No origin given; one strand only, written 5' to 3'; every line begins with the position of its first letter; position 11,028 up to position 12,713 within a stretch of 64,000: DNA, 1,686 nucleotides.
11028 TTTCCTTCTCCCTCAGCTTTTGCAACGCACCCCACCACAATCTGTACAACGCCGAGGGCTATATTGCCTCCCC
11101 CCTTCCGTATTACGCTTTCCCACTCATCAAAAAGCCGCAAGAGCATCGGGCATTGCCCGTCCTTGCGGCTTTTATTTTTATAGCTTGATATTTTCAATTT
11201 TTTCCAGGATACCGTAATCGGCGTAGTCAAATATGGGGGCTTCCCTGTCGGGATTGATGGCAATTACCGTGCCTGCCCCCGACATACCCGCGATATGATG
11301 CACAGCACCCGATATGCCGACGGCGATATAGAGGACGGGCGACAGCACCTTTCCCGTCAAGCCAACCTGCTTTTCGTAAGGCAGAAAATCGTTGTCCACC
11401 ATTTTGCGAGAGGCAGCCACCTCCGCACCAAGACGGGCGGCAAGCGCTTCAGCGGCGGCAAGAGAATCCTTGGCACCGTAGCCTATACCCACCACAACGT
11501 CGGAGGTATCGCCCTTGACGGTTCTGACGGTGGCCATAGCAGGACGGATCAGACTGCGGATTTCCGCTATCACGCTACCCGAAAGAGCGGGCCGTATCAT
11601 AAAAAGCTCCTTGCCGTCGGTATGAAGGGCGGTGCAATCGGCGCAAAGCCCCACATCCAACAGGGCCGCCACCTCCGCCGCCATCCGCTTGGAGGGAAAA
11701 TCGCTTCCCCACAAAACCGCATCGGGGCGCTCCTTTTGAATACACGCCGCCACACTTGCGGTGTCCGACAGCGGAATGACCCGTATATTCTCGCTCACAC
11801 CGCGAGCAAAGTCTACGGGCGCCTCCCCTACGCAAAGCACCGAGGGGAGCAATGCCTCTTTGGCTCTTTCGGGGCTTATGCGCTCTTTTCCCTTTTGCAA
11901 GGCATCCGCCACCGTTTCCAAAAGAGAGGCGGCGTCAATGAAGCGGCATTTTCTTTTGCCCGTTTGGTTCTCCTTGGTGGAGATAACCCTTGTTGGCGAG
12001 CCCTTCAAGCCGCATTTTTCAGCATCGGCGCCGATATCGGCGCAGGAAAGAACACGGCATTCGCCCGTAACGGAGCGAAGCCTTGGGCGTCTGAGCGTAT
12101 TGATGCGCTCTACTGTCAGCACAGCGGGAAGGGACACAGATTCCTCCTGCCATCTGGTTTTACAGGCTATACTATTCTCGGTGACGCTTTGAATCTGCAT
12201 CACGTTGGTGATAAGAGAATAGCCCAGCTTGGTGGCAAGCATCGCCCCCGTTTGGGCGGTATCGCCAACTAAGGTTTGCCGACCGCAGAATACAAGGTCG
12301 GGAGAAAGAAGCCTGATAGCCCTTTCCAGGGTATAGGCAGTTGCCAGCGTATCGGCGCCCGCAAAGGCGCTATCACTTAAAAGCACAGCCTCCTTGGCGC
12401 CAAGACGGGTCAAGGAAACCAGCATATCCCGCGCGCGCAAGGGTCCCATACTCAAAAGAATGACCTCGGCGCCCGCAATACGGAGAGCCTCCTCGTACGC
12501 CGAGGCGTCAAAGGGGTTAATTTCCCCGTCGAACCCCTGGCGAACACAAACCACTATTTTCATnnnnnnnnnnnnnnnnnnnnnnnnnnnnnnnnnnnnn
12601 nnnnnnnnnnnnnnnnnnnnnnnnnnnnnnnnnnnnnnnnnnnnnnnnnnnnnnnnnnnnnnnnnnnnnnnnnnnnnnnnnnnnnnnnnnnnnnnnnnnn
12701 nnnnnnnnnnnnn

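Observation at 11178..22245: Amino-sugar catabolic operon that also encodes a lactate/glycolate-dehydrogenase-like FAD + Fe-S + Etf redox module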

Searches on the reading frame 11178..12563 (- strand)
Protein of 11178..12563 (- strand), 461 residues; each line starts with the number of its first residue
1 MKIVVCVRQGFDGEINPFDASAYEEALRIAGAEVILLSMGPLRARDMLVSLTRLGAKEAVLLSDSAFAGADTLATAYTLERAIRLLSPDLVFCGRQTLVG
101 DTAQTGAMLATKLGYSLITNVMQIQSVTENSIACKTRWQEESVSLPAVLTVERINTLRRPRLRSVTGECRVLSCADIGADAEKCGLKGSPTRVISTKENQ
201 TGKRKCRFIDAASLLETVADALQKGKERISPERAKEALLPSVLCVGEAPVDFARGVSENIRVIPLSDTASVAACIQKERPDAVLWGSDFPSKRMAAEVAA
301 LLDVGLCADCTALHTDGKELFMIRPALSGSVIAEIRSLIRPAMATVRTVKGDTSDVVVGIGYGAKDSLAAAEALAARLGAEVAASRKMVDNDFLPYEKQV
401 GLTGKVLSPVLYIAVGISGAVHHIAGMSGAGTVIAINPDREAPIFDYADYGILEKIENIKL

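Call 3: search_protein_families(library=pfam, proteins=[window:11178-12563:-])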
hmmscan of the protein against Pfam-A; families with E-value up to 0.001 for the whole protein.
window:11178-12563:- (461 aa): 2 families
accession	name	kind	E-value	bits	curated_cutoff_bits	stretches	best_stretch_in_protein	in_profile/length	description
PF01012.27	ETF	-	2.4e-47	161.5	26.7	2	4-153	2-157/181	Electron transfer flavoprotein domain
PF00766.25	ETF_alpha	-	4.6e-26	91.1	27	1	354-428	5-81/81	Electron transfer flavoprotein FAD-binding domain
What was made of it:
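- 11178..12563 (-): fused EtfB-EtfA electron transfer flavoprotein, bifurcating type. ETF domain at residues 4-153 and ETF_alpha at 354-428 (call 3).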

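Call 4: search_protein_families(library=ncbifam, proteins=[window:11178-12563:-])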
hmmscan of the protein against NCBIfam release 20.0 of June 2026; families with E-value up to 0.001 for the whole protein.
window:11178-12563:- (461 aa): 11 families
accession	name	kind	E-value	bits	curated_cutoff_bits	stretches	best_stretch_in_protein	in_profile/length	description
NF040731.1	flavo_sub_EftB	exception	1.3e-35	123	445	1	6-197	24-228/260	electron transfer flavoprotein subunit beta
NF042970.1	AcrlCoAredClosAcrA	equivalog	2.4e-32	112.5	600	1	355-455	240-345/360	acryloyl-CoA reductase electron transfer subunit beta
NF002889.0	PRK03363.1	equivalog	1.5e-27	96.7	549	1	356-454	199-298/313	electron transfer flavoprotein subunit alpha/FixB family protein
NF042971.1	AcrlCoAredClosAcrB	equivalog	5.5e-24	84.6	475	1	10-194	29-231/266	acryloyl-CoA reductase electron transfer subunit gamma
NF008884.0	PRK11916.1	equivalog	2.7e-23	82.8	528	1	356-456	198-299/312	electron transfer flavoprotein subunit alpha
NF038209.1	mft_etfA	equivalog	1.1e-20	74.1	240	1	364-454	199-289/303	mycofactocin-associated electron transfer flavoprotein alpha subunit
NF051845.1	EtFlavAlphaProt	equivalog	6.4e-18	64.9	600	1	356-454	289-386/406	electron transfer flavoprotein subunit alpha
TIGR04503.1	mft_etfB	hypoth_equivalog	1.5e-11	44.2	200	1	14-162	29-199/290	mycofactocin-associated electron transfer flavoprotein beta subunit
NF008998.0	PRK12342.1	equivalog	6.2e-10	38.8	338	1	14-213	32-238/254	electron transfer flavoprotein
NF002888.0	PRK03359.1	subfamily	3.1e-07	30.1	219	1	12-183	31-217/256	putative electron transfer flavoprotein FixA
NF051844.1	ETFlavBetaProt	equivalog_domain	4.8e-05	23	350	1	19-153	24-158/254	electron transfer flavoprotein subunit beta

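Call 47: search_solved_structures(query=window:11178-12563:-, max_evalue=1e-8, show_alignments=3)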
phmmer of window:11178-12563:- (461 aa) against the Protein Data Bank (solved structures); distinct sequences matched with E-value up to 1e-8: 21.
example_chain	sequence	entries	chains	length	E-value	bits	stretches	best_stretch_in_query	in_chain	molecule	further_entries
5ol2_A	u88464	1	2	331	2.9e-31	112.3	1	349-457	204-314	Electron transfer flavoprotein large subunit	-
7koe_A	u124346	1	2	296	5e-30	108.2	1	6-240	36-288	Electron transfer flavoprotein, beta subunit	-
7qh2_B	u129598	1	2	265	6.4e-30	107.9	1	5-205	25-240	Lactate dehydrogenase (NAD(+),ferredoxin) subunit LctB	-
7koe_B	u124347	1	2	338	8.3e-30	107.5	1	356-456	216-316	Electron transfer flavoprotein, alpha subunit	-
1efp_A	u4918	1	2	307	3.5e-29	105.5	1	324-454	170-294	PROTEIN (ELECTRON TRANSFER FLAVOPROTEIN)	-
6fah_B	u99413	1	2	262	3.9e-29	105.3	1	5-212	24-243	Caffeyl-CoA reductase-Etf complex subunit CarD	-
6fah_A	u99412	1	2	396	1.3e-28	103.6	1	347-454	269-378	Caffeyl-CoA reductase-Etf complex subunit CarE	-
4kpu_A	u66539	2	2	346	1.9e-27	99.7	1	359-453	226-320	Electron transfer flavoprotein alpha subunit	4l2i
4kpu_B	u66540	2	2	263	2e-26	96.4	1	7-196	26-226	Electron transfer flavoprotein alpha/beta-subunit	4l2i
7qh2_A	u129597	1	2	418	1.6e-24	90.1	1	353-454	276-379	Lactate dehydrogenase (NAD(+),ferredoxin) subunit LctC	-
1efv_A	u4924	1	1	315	1.1e-23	87.3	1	356-455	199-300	ELECTRON TRANSFER FLAVOPROTEIN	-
1t9g_R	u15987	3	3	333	1.2e-23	87.2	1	356-455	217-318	Electron transfer flavoprotein alpha-subunit, mitochondrial | Electron transfer flavoprotein alpha-subunit, mitochondrial precursor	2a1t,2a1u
5ol2_B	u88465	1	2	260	1.7e-23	86.7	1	6-196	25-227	Electron transfer flavoprotein small subunit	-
5ow0_A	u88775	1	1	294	3.9e-20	75.6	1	356-453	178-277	Electron transfer flavoprotein, alpha subunit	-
1o94_D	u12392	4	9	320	4e-19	72.3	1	357-459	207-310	ELECTRON TRANSFER FLAVOPROTEIN ALPHA-SUBUNIT | ELECTRON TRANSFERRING FLAVOPROTEIN ALPHA-SUBUNIT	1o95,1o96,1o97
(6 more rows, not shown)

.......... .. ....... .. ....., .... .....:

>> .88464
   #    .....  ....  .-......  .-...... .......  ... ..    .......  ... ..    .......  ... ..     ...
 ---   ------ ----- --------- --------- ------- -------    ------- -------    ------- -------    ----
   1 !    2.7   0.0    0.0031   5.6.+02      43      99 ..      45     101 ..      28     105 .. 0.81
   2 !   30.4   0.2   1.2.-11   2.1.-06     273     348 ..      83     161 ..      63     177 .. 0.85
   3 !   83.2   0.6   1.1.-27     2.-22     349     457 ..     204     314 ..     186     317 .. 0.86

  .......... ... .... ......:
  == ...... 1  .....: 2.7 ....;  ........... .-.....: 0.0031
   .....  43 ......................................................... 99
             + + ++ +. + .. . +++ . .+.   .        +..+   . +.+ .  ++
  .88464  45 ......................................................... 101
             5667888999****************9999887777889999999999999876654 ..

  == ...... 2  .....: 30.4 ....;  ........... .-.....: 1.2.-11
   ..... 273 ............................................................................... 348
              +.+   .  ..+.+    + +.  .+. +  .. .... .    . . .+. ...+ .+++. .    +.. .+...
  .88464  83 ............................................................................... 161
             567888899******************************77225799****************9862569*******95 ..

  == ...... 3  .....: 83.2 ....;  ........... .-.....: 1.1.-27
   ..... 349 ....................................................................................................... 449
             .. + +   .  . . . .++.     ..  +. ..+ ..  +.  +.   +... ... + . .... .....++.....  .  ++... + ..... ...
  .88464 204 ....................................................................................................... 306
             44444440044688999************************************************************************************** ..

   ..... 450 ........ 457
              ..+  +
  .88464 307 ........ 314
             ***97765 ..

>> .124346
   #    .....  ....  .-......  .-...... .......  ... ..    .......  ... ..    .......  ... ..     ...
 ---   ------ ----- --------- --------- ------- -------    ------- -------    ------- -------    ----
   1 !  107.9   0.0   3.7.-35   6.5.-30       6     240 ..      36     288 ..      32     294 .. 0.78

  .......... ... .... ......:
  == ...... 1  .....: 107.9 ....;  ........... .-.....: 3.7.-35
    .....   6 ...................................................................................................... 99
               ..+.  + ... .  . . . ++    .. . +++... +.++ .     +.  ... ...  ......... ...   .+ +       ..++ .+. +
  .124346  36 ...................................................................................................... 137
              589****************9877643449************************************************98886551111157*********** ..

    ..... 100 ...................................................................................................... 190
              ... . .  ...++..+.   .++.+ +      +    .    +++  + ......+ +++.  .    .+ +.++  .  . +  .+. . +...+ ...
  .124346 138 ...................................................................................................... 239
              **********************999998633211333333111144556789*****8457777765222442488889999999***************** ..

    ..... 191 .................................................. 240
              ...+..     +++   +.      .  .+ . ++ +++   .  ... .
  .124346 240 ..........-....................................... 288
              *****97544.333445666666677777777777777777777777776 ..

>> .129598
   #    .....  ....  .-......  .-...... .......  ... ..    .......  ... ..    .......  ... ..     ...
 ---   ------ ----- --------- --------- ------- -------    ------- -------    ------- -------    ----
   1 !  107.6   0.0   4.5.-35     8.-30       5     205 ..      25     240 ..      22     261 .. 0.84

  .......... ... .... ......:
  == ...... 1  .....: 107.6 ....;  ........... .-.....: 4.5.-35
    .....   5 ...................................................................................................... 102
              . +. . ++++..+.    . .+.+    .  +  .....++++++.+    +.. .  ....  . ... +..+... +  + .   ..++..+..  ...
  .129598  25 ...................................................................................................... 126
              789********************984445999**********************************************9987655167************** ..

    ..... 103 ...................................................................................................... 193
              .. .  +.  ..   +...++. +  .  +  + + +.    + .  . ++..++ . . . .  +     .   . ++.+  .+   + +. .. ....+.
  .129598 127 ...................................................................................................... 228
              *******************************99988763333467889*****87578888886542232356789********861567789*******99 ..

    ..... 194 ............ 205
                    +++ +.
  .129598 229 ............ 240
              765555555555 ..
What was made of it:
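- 11178..12563 (-): Motif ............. (call 47).
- On Bifurcating (group 2) electron transfer flavoproteins: Here the two subunits are fused into 461 aa, and the EtfA N-terminal domain is shortened (call 47, domain 2 alignment).
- Closest known: Electron-bifurcating lactate dehydrogenase Ldh-EtfAB. Same: The EtfB half matches LctB at 6e-30 and keeps the GDTAQ motif (call 47).
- Etf type: call 47. The subunit composition resembles Ldh-EtfAB, and the Etf is of the bifurcating type (call 47).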
